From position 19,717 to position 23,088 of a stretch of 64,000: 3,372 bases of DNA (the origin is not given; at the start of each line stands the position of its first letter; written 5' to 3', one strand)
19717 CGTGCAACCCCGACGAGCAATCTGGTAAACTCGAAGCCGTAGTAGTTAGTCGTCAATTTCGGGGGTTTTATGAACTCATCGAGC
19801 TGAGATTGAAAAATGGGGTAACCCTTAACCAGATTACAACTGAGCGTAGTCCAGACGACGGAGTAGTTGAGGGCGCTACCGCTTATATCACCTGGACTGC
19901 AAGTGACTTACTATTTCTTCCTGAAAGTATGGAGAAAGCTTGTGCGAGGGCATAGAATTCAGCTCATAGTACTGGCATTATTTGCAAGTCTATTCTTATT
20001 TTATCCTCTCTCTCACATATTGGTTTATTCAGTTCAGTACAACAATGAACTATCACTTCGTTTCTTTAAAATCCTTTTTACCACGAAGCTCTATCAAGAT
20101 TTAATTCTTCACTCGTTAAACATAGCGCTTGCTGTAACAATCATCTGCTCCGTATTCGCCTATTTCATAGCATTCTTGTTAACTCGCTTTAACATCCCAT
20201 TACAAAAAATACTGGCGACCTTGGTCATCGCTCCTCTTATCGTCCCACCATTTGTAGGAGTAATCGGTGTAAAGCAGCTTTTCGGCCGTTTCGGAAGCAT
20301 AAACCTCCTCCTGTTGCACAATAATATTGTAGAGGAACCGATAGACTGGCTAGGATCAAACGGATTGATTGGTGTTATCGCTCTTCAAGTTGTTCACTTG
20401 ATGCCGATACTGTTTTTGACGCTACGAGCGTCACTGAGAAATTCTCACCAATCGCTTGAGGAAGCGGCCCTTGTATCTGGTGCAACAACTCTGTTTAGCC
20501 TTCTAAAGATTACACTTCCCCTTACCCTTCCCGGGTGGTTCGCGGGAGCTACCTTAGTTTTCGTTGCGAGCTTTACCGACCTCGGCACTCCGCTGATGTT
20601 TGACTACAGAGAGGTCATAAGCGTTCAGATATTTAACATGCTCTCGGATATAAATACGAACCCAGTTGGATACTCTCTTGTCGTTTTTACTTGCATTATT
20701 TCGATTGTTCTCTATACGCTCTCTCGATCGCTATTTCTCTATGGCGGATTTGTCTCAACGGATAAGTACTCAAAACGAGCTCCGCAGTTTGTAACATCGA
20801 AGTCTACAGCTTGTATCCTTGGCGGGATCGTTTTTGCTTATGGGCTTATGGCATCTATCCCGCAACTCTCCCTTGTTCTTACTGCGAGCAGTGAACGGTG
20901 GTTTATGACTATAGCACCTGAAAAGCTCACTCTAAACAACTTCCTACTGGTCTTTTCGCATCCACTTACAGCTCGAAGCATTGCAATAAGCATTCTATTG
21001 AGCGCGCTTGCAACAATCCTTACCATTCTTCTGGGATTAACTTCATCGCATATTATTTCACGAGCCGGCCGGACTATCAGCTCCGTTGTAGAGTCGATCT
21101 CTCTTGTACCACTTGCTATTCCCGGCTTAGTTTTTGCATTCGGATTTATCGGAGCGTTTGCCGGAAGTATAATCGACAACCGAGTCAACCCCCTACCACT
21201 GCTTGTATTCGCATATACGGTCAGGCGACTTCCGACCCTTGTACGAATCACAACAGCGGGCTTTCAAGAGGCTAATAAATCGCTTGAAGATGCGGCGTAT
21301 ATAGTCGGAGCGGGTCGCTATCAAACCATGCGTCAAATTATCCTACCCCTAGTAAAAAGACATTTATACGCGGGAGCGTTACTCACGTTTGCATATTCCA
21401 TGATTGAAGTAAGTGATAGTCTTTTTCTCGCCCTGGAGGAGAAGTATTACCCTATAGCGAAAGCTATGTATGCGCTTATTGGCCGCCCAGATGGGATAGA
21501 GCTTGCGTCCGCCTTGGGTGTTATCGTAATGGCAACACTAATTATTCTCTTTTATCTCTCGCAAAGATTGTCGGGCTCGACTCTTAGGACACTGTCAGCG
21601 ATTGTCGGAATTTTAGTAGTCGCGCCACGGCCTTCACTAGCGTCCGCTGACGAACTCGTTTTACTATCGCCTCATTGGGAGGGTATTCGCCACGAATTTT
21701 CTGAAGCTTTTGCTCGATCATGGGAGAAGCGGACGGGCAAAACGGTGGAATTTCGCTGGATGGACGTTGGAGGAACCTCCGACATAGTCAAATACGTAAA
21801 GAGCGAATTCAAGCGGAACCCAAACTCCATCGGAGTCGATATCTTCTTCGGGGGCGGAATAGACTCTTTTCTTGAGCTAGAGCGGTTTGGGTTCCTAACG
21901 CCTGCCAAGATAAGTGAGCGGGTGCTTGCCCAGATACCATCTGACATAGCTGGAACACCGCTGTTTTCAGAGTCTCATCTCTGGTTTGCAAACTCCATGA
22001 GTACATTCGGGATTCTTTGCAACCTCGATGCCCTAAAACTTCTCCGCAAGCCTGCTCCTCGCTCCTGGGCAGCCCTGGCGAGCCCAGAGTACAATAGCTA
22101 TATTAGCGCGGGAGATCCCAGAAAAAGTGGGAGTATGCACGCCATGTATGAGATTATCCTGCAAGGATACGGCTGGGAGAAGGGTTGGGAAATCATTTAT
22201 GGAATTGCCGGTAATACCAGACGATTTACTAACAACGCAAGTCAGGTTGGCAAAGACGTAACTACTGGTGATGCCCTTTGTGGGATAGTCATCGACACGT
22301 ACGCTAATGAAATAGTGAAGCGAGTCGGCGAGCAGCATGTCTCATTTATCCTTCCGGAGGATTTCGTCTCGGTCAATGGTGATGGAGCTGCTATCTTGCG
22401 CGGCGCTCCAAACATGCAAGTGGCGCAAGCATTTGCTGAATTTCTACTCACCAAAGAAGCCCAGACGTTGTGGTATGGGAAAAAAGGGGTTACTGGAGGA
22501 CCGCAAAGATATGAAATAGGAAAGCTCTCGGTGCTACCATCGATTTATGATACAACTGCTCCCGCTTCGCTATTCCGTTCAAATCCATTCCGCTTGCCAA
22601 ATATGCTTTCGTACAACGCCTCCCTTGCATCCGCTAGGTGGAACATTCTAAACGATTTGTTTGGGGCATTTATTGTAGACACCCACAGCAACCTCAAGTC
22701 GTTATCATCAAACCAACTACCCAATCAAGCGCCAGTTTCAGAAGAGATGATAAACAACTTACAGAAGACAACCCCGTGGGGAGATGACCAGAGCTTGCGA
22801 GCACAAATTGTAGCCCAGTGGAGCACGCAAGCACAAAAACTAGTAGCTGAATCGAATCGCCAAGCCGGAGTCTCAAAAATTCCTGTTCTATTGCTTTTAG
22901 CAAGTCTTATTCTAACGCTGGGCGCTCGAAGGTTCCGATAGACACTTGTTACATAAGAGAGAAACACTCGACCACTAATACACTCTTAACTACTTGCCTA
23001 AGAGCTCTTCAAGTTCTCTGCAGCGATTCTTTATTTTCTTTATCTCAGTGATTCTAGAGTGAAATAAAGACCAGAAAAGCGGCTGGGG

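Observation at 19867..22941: In-frame fusion of a double ABC permease with its periplasmic solute-binding protein, retaining a signal-peptide-like junction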

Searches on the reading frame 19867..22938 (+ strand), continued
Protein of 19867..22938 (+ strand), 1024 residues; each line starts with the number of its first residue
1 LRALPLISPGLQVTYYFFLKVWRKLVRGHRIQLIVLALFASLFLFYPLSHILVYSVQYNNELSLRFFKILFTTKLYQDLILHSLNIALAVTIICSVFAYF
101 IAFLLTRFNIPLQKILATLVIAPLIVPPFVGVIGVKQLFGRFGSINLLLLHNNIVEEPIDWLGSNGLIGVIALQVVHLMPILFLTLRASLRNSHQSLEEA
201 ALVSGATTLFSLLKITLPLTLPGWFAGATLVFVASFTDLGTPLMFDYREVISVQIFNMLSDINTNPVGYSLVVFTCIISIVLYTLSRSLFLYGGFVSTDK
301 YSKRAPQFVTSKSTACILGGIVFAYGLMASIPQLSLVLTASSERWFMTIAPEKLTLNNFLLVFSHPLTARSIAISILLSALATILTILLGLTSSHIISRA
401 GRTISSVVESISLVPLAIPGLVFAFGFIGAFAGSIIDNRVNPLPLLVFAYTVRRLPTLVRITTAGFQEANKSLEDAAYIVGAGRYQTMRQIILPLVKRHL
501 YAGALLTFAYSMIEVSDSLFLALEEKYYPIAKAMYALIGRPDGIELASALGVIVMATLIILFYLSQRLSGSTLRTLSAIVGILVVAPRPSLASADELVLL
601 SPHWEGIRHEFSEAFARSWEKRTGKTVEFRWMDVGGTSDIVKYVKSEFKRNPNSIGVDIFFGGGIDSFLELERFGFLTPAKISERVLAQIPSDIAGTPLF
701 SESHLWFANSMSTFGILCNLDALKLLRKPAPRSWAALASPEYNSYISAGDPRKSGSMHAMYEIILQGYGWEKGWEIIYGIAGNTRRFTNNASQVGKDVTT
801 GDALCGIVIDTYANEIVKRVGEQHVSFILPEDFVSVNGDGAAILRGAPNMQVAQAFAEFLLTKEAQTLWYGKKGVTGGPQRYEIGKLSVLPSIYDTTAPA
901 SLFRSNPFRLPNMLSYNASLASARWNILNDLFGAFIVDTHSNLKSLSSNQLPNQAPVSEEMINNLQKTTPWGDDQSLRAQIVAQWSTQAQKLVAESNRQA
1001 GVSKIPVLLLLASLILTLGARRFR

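Call 54: find_encoding_contigs(protein=P0073, flank=7000, max_places=1)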
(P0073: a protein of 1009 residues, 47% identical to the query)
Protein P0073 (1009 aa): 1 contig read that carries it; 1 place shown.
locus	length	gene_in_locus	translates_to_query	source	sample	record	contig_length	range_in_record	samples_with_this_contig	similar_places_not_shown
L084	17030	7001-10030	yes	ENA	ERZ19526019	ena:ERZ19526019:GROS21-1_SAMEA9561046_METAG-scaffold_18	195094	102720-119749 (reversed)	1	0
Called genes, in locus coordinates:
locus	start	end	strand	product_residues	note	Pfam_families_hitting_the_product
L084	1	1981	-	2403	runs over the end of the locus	-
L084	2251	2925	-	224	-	-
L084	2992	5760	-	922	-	PF00176:SNF2-rel_dom, PF00270:DEAD, PF04851:ResIII (faint), PF00271:Helicase_C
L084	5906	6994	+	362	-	PF00005:ABC_tran, PF13304:AAA_21 (weak), PF08402:TOBE_2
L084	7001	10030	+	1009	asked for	PF00528:BPD_transp_1, PF01547:SBP_bac_1 (faint), PF13416:SBP_bac_8, PF13531:SBP_bac_11, PF13343:SBP_bac_6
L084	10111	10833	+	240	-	-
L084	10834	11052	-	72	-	-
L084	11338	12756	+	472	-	-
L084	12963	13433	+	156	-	-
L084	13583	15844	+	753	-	PF01734:Patatin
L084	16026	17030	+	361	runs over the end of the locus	PF00685:Sulfotransfer_1 (weak), PF13469:Sulfotransfer_3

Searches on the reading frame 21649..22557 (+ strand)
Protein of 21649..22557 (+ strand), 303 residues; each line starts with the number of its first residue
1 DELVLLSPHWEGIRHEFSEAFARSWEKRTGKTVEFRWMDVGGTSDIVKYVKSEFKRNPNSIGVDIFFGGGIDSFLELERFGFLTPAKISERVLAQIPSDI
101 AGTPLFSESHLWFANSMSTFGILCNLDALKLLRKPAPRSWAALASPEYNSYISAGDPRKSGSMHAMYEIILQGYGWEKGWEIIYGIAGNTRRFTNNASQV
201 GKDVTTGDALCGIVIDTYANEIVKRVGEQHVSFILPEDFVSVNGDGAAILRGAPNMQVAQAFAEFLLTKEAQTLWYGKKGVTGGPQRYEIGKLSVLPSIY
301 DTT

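Call 39: search_solved_structures(query=window:21649-22557:+, max_evalue=0.000001, show_alignments=5)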
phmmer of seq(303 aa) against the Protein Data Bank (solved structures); distinct sequences matched with E-value up to 0.000001: 11.
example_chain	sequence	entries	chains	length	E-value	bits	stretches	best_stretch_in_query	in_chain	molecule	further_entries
6wce_A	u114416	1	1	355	6.5e-16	61.7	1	33-285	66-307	Pyridoxal-5-phosphate binding protein A (P5PA)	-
4r72_A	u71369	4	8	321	2.2e-13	53.5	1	51-279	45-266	ABC-type Fe3+ transport system, periplasmic component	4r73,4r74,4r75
8x1a_B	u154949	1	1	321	1.8e-12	50.4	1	55-275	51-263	Iron(III) ABC transporter, periplasmic iron-compound-binding protein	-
2o69_A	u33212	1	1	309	2.8e-08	36.6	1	12-273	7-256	Iron-utilization periplasmic protein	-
2o6a_A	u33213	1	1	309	7.1e-08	35.3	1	12-273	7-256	Iron-utilization periplasmic protein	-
3kn7_A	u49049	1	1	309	7.4e-08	35.3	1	12-273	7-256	Iron-utilization periplasmic protein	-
1nnf_A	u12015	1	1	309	1.2e-07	34.6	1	11-273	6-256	Iron-utilization periplasmic protein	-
1d9v_A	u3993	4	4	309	1.4e-07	34.4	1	12-273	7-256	PROTEIN (iron-utilization periplasmic protein) | FERRIC IRON BINDING PROTEIN | Iron-utilization periplasmic protein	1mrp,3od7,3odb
1qvs_A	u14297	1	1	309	1.8e-07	34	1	12-273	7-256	Iron-utilization periplasmic protein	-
2o68_A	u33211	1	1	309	2.5e-07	33.5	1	12-273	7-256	Iron-utilization periplasmic protein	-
3kn8_A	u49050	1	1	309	6e-07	32.3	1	12-273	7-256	Iron-utilization periplasmic protein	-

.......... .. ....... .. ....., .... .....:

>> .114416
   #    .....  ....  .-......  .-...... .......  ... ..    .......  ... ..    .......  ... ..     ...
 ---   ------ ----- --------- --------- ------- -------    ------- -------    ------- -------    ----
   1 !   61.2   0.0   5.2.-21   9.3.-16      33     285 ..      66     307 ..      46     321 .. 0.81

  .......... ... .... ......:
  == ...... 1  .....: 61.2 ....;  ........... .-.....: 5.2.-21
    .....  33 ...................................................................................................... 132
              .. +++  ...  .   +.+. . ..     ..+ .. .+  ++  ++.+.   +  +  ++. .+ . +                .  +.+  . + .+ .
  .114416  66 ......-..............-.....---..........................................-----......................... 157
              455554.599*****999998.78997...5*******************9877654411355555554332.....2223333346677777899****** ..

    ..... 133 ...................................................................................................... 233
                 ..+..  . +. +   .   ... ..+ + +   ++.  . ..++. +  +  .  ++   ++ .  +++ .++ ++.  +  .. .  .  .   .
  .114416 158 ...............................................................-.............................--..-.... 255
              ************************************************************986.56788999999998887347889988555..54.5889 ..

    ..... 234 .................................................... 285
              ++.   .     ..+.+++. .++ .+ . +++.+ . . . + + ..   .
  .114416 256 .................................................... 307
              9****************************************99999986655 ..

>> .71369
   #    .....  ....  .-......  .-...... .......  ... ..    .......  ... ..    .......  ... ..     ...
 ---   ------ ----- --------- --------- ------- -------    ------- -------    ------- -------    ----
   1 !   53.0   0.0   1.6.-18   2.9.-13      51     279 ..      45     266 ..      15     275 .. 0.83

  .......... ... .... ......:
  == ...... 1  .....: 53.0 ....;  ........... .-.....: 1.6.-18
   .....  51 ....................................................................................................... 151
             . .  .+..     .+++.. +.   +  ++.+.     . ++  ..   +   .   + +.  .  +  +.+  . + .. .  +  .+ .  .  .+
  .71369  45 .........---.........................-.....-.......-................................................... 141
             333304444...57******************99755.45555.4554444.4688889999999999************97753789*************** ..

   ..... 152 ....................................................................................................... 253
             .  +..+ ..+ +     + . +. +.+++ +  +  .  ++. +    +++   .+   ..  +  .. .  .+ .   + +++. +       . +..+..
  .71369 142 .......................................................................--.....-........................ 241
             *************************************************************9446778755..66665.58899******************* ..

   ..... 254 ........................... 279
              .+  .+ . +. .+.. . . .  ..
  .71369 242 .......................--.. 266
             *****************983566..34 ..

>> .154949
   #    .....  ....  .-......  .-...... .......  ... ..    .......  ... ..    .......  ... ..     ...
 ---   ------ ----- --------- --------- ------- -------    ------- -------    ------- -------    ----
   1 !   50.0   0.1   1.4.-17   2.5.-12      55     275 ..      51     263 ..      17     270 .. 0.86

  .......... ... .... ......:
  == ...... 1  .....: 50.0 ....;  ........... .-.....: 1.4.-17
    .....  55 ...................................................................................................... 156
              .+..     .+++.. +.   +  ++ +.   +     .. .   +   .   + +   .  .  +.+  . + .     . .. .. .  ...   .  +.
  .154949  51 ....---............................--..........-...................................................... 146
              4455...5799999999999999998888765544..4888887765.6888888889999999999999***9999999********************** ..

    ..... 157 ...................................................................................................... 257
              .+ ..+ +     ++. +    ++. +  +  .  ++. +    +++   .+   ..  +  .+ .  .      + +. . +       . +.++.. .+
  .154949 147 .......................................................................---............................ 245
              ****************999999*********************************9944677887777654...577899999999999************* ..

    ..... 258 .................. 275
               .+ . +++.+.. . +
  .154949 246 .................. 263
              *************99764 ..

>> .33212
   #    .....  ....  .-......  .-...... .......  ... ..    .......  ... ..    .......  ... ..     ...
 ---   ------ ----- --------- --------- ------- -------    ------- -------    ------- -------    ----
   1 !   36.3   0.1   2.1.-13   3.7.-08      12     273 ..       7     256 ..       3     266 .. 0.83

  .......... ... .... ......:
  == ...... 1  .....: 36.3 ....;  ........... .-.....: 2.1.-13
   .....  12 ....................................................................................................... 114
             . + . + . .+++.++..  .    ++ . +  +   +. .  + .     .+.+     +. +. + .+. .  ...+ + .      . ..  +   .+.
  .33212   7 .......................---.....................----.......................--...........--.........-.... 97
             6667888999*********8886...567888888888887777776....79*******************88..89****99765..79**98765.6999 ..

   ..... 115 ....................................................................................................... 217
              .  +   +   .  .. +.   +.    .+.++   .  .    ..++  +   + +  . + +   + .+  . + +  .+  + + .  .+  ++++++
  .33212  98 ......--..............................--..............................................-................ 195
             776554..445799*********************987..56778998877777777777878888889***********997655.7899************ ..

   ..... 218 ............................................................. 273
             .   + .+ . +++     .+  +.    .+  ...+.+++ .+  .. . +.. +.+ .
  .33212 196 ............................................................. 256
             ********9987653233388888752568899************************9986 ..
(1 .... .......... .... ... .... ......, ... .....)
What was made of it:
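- On FbpA ferric-ion-binding proteins: His9 is ambiguous (call 39).
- On AfuA/P5PA-type phospho-metabolite binding proteins: DPRKSGS aligns to DPRSSGT/DPQSSGT (call 39).
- Closest known: FbpABC / AfuABC-type ABC importers. Different: The ferric ligands Glu57 and Tyr195 of H. influenzae FbpA are replaced by Gly and Thr (call 39).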
